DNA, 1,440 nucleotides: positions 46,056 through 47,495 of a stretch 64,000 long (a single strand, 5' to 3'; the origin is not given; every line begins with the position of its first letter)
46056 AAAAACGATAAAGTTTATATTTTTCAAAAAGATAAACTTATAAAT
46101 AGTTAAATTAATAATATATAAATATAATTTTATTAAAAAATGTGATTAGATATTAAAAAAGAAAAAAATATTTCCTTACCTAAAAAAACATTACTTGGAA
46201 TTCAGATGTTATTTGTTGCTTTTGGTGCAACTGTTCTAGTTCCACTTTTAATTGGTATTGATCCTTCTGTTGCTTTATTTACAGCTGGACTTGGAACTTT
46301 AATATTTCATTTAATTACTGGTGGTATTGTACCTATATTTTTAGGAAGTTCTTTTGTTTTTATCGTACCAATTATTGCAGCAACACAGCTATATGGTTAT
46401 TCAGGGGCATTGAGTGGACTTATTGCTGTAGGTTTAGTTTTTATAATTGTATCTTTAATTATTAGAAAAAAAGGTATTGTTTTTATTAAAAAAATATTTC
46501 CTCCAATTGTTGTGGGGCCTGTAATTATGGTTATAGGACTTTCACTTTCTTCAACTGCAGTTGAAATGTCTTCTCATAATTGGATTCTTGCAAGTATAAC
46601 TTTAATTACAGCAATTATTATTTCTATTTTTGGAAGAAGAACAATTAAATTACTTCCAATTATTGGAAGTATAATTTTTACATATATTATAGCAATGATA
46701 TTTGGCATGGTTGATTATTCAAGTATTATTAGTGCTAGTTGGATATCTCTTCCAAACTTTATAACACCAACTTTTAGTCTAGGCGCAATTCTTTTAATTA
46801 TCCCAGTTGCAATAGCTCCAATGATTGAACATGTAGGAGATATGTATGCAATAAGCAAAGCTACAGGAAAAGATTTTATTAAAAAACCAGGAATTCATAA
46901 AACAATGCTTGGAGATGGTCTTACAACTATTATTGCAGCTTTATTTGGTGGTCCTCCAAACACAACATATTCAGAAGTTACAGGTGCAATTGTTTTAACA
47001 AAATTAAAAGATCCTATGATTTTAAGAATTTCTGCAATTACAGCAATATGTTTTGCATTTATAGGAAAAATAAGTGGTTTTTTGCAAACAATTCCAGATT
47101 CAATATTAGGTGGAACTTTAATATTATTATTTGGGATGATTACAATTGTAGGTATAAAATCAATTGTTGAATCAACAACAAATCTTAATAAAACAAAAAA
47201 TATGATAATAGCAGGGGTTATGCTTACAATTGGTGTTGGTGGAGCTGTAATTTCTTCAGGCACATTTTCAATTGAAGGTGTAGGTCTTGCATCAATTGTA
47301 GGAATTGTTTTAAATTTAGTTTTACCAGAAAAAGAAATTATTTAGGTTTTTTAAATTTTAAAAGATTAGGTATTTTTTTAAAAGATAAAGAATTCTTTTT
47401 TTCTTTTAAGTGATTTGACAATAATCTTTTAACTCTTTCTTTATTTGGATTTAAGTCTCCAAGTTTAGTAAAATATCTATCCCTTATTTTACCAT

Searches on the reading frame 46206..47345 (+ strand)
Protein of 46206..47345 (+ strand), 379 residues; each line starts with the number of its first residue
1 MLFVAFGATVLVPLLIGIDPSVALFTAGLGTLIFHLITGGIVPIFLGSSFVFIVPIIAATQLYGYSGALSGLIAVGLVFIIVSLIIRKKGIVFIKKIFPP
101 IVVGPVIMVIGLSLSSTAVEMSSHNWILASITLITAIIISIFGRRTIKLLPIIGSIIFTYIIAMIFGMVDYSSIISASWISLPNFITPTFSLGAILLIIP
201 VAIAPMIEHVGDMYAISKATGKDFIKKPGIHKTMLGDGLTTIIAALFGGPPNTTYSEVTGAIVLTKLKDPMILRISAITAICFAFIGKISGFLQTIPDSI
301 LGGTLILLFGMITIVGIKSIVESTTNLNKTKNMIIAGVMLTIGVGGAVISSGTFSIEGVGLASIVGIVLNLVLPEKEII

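Call 21: search_protein_families(library=pfam, proteins=[window:46206-47345:+], max_evalue=0.01)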
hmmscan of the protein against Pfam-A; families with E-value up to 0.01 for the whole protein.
window:46206-47345:+ (379 aa): 1 family
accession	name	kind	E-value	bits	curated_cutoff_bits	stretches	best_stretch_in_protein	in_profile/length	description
PF00860.26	Xan_ur_permease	-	4.5e-76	256.5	27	1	1-348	10-385/389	Permease family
